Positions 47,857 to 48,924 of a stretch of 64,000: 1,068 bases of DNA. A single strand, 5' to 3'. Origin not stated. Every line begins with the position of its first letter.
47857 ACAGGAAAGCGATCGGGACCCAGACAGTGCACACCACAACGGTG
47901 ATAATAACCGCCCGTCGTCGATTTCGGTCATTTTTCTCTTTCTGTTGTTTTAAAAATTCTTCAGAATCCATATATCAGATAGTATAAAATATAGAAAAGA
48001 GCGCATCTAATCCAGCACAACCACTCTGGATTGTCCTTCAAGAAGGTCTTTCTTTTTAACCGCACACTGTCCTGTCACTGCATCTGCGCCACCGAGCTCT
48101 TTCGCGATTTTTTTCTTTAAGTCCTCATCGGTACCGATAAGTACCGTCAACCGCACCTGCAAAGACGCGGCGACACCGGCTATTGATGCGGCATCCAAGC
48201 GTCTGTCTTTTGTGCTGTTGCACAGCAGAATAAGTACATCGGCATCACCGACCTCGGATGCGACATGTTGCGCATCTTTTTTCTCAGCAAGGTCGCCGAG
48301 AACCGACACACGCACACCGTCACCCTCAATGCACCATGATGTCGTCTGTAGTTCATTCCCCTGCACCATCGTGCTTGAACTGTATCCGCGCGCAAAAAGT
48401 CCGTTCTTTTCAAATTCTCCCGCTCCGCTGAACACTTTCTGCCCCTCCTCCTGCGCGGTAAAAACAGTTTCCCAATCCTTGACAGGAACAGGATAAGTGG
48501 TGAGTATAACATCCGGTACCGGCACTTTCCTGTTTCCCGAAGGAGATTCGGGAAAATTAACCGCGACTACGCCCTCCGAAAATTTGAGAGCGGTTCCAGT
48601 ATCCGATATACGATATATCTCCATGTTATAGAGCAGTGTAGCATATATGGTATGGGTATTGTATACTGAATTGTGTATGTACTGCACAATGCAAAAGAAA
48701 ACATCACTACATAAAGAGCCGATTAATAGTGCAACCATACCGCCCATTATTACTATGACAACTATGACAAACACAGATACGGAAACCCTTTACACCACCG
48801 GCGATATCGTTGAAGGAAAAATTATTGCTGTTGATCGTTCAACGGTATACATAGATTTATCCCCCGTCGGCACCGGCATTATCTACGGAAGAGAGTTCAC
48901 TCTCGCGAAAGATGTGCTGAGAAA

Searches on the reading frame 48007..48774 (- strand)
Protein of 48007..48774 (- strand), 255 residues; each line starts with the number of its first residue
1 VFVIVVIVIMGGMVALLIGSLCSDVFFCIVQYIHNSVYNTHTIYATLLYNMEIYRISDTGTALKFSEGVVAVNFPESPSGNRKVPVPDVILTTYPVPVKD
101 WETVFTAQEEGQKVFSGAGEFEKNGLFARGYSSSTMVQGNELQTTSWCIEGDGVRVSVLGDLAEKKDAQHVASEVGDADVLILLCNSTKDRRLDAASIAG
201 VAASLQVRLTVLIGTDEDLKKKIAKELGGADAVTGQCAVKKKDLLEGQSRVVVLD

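Call 7: search_protein_families(library=pfam, proteins=[window:48007-48774:-], max_evalue=0.0001)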
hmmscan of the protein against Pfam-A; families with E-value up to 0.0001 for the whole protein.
window:48007-48774:- (255 aa): 0 families

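Call 66: search_protein_families(library=pfam, proteins=[window:48007-48774:-], max_evalue=0.5)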
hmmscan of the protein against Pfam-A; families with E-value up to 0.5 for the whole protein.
window:48007-48774:- (255 aa): 3 families
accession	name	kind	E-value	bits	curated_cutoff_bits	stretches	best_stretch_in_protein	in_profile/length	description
PF13483.12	Lactamase_B_3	-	0.0005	20.5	24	1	110-204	57-150/160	Beta-lactamase superfamily domain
PF12706.13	Lactamase_B_2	-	0.0025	17.9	27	1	136-211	117-196/200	Beta-lactamase superfamily domain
PF21777.3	SDR-like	-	0.14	13.3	24.7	1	176-237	31-95/98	Short chain dehydrogenase-like protein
